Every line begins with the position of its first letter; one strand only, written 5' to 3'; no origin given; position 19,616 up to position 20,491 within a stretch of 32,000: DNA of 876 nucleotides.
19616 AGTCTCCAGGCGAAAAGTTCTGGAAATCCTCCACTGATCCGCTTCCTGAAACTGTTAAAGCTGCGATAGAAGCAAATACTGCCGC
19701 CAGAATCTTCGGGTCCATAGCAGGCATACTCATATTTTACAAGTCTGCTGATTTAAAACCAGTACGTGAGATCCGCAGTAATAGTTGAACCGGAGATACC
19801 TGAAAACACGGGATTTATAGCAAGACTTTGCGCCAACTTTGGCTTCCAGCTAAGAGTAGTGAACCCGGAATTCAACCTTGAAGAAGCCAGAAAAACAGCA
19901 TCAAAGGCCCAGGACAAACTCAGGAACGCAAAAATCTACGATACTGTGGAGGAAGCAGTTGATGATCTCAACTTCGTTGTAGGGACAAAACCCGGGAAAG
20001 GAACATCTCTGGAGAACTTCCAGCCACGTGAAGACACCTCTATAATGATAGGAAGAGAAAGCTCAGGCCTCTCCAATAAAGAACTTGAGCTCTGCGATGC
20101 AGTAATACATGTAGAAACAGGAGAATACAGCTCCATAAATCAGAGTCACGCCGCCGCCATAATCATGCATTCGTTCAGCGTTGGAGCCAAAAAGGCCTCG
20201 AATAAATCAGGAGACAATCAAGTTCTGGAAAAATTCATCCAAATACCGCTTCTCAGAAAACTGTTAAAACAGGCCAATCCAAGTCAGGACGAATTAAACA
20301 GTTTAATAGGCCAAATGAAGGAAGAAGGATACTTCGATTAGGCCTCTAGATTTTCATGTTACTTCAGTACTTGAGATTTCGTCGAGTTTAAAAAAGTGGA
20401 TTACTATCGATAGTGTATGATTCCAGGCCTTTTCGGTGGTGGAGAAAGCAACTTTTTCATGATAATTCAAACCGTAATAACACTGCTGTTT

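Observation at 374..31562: Roughly 20-fold over-representation of the palindromic hexamer AGGCCT across genes, strands and spacers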

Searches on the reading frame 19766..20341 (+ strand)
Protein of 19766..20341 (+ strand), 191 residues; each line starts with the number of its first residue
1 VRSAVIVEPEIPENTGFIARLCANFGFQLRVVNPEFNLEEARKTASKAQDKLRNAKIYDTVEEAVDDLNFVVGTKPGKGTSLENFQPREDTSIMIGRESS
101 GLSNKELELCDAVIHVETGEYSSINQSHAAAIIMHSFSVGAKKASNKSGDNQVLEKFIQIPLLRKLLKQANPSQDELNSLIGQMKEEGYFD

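Call 30: search_protein_families(library=pfam, proteins=[window:19766-20341:+], max_evalue=0.01)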
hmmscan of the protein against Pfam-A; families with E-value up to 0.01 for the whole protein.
window:19766-20341:+ (191 aa): 1 family
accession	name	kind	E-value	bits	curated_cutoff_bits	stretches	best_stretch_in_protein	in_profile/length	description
PF00588.24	SpoU_methylase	-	2.3e-26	93.1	29.7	1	5-135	5-142/142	SpoU rRNA Methylase family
